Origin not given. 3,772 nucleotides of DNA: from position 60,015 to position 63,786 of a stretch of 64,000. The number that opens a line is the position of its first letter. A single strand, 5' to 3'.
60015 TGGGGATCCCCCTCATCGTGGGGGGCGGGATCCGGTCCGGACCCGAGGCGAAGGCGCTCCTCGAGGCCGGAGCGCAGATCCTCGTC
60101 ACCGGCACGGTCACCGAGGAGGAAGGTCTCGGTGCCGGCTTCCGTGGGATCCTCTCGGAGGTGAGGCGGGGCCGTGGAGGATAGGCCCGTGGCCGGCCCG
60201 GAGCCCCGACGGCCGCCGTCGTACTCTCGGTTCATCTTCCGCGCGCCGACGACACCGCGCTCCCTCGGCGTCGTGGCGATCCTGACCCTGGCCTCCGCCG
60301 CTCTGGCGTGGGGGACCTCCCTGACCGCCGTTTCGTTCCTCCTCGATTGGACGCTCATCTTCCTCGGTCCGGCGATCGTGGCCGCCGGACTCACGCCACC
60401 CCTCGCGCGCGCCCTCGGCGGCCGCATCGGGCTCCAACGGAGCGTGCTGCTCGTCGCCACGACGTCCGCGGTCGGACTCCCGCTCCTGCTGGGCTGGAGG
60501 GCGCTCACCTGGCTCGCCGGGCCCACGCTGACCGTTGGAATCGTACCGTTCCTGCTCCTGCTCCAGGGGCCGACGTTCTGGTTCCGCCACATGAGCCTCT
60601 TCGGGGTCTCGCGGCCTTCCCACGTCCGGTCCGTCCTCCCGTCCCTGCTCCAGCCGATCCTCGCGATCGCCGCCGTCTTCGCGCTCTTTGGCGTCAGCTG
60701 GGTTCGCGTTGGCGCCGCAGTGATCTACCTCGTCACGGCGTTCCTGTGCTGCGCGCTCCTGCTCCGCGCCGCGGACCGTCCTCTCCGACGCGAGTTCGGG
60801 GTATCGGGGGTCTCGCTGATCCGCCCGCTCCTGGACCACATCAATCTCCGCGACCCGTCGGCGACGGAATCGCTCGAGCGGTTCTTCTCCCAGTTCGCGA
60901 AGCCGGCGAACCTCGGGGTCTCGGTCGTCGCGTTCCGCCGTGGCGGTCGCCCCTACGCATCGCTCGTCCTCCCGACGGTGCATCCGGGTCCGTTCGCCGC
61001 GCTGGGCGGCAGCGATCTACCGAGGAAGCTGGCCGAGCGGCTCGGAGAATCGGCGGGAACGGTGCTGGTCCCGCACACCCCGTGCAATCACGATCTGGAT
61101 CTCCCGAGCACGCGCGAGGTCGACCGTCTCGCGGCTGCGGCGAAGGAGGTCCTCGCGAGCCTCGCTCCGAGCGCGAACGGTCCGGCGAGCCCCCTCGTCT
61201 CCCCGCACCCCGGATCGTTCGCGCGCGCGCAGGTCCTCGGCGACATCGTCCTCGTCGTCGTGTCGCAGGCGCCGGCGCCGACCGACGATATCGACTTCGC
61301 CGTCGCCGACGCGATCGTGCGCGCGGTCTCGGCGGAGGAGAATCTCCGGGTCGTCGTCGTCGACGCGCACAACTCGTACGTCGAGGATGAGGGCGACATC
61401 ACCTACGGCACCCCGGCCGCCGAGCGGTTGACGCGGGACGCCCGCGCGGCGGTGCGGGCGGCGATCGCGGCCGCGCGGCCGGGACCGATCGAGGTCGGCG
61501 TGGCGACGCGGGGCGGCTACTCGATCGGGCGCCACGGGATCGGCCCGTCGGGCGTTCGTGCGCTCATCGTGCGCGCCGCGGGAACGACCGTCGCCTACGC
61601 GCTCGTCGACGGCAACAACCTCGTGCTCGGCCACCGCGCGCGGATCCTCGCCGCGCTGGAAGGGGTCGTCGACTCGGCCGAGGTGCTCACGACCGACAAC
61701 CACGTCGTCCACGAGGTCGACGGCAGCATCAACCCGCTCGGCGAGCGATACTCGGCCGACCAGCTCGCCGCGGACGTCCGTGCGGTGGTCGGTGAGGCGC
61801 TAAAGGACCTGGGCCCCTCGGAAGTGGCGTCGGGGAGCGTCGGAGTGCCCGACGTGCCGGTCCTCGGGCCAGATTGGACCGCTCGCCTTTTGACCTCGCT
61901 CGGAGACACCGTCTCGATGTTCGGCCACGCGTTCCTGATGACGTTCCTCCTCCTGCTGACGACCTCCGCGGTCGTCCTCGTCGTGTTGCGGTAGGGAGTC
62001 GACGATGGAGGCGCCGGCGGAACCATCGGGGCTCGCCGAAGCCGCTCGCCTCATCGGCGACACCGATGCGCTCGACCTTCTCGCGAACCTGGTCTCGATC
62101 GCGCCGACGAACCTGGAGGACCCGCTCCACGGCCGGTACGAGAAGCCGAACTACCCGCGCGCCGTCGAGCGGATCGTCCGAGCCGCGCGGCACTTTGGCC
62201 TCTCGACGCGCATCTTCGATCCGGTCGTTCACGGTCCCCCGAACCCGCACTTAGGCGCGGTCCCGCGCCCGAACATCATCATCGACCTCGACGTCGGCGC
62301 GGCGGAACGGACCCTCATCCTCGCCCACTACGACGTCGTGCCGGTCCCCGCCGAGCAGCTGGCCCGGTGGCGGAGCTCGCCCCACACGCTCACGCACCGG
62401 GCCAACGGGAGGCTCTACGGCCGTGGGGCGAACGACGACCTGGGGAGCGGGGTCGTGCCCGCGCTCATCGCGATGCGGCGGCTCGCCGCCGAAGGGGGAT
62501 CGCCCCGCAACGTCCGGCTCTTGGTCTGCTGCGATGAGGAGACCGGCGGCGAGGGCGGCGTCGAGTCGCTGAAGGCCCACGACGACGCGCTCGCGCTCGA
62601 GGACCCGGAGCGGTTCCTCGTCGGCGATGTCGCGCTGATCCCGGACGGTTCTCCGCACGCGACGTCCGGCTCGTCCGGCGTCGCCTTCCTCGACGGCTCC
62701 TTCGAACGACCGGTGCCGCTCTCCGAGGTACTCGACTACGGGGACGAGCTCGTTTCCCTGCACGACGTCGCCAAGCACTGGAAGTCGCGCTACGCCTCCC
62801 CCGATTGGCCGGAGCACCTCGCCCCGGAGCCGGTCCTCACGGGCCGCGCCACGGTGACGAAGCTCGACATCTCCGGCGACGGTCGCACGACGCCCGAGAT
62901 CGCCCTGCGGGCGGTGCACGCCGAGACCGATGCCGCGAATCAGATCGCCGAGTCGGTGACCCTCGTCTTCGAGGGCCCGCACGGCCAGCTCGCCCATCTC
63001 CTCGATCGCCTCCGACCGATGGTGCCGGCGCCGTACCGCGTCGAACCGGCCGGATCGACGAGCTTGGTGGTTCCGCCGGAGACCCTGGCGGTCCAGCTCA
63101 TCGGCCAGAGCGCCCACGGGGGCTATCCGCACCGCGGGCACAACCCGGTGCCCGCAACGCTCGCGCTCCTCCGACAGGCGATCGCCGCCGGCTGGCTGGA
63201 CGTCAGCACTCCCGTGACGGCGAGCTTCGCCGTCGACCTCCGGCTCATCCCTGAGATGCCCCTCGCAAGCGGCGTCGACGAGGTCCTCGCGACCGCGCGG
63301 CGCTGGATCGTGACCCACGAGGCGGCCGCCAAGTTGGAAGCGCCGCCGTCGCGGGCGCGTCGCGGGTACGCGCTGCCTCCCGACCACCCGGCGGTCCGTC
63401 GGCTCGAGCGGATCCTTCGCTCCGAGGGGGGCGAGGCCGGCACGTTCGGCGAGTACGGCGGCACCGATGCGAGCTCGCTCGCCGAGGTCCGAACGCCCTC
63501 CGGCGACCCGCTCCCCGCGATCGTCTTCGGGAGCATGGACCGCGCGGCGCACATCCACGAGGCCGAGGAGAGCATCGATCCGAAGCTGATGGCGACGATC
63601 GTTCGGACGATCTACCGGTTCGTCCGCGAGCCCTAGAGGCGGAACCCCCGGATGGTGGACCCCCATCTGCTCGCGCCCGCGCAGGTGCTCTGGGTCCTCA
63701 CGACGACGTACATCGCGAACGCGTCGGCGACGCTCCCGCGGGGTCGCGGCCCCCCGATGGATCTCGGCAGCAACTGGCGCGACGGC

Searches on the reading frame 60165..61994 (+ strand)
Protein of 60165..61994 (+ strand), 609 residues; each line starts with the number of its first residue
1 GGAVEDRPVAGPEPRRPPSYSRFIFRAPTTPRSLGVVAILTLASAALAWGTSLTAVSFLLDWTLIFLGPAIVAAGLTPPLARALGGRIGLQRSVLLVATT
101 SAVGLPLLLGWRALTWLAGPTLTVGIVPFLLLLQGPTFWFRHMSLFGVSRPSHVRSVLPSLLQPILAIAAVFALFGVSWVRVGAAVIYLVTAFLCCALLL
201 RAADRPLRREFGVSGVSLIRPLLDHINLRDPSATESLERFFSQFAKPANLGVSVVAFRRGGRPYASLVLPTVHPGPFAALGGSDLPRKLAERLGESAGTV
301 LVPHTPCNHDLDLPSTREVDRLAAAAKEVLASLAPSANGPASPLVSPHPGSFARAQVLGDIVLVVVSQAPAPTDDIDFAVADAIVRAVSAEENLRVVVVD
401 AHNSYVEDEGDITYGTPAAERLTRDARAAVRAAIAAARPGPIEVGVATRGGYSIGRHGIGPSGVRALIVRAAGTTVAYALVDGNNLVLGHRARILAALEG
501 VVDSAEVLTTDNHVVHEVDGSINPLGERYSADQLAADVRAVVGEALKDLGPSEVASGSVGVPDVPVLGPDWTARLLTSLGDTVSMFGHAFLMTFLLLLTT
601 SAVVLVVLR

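Call 57: search_protein_families(library=pfam, proteins=[window:60165-61994:+], max_evalue=0.0001)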
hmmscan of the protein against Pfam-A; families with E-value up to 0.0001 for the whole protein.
window:60165-61994:+ (609 aa): 1 family
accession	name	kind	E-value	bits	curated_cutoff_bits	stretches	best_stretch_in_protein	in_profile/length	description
PF09843.14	DUF2070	-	7.3e-116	388.1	30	1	19-600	3-560/561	Predicted membrane protein (DUF2070)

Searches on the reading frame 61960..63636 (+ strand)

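Call 57: search_protein_families(library=pfam, proteins=[window:61960-63636:+], max_evalue=0.0001)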
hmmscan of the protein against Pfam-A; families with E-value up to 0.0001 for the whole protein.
window:61960-63636:+ (558 aa): 2 families
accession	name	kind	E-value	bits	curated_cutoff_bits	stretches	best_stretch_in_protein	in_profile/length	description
PF01546.33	Peptidase_M20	-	1.5e-21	77.7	24.6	1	120-556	2-205/206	Peptidase family M20/M25/M40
PF04389.22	Peptidase_M28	-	1.5e-06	28.5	21.3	1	105-200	1-73/193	Peptidase family M28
